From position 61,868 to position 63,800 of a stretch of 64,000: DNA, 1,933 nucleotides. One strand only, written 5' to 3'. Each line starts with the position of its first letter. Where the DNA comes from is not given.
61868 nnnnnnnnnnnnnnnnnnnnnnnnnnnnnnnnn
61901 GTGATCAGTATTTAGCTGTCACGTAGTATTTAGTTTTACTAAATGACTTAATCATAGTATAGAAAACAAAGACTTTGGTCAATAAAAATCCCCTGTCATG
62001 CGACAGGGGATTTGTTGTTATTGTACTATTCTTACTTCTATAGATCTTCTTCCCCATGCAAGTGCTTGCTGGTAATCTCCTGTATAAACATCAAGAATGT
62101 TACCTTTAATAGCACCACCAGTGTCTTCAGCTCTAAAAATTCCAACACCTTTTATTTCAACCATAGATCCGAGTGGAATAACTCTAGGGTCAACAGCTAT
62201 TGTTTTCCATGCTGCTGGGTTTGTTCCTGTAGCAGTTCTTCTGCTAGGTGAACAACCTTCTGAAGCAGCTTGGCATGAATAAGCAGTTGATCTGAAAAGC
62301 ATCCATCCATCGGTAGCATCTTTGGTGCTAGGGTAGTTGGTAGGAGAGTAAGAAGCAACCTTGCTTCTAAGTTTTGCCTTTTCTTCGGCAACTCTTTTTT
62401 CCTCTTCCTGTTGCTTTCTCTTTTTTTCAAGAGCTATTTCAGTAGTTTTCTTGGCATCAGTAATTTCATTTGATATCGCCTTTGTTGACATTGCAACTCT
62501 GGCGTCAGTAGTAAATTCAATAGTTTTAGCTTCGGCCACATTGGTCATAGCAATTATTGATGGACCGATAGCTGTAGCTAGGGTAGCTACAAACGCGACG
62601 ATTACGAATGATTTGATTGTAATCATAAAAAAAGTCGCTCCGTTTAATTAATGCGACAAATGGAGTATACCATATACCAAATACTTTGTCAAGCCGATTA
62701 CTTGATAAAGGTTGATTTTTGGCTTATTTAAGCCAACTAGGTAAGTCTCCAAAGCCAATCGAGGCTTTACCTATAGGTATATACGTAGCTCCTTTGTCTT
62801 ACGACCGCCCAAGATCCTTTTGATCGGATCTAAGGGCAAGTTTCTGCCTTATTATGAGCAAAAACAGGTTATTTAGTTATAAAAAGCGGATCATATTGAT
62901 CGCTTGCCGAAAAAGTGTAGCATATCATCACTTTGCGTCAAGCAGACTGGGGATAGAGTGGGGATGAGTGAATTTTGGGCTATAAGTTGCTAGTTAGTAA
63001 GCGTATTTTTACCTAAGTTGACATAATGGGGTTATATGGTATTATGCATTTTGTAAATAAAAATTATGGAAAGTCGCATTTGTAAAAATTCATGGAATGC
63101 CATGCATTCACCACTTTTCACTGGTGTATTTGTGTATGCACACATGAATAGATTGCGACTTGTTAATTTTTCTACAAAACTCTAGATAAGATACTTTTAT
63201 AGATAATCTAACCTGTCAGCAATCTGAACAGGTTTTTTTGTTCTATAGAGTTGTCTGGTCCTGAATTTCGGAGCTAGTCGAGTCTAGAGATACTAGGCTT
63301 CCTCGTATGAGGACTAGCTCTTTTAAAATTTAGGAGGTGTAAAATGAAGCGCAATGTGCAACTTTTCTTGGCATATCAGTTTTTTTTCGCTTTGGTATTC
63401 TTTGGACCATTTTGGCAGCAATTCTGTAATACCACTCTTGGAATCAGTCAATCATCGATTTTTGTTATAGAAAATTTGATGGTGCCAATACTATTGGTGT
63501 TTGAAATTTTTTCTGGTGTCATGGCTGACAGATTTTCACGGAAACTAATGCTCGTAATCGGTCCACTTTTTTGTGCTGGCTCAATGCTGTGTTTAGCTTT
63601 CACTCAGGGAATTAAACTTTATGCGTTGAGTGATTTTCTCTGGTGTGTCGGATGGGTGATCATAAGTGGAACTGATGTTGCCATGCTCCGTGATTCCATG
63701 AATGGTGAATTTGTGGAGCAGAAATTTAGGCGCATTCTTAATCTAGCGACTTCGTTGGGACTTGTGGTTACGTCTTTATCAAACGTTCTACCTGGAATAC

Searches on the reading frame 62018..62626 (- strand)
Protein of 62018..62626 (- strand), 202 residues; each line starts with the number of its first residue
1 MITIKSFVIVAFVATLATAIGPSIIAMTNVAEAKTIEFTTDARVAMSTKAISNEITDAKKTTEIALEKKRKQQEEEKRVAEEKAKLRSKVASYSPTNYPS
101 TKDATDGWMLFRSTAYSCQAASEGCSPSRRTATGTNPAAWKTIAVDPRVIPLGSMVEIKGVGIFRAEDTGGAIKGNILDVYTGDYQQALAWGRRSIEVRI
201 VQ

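Call 73: search_protein_families(library=pfam, proteins=[window:62018-62626:-], max_evalue=0.001)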
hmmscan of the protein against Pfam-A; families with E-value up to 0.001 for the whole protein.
window:62018-62626:- (202 aa): 1 family
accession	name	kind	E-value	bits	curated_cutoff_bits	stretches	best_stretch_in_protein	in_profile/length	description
PF06725.17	3D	-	2.3e-17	63.4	23.8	1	141-201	1-71/72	3D domain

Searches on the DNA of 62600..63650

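Call 81: search_rna_families(source=window, start=62600, end=63650, threshold=evalue, max_evalue=1)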
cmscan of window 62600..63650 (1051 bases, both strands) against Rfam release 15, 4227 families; matches with E-value up to 1: 1.
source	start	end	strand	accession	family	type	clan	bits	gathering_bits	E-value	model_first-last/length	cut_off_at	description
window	62623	62738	-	RF01236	snoU19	Gene; snRNA; snoRNA; HACA-box;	-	21.3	45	0.91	1-144/144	no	Small nucleolar RNA U19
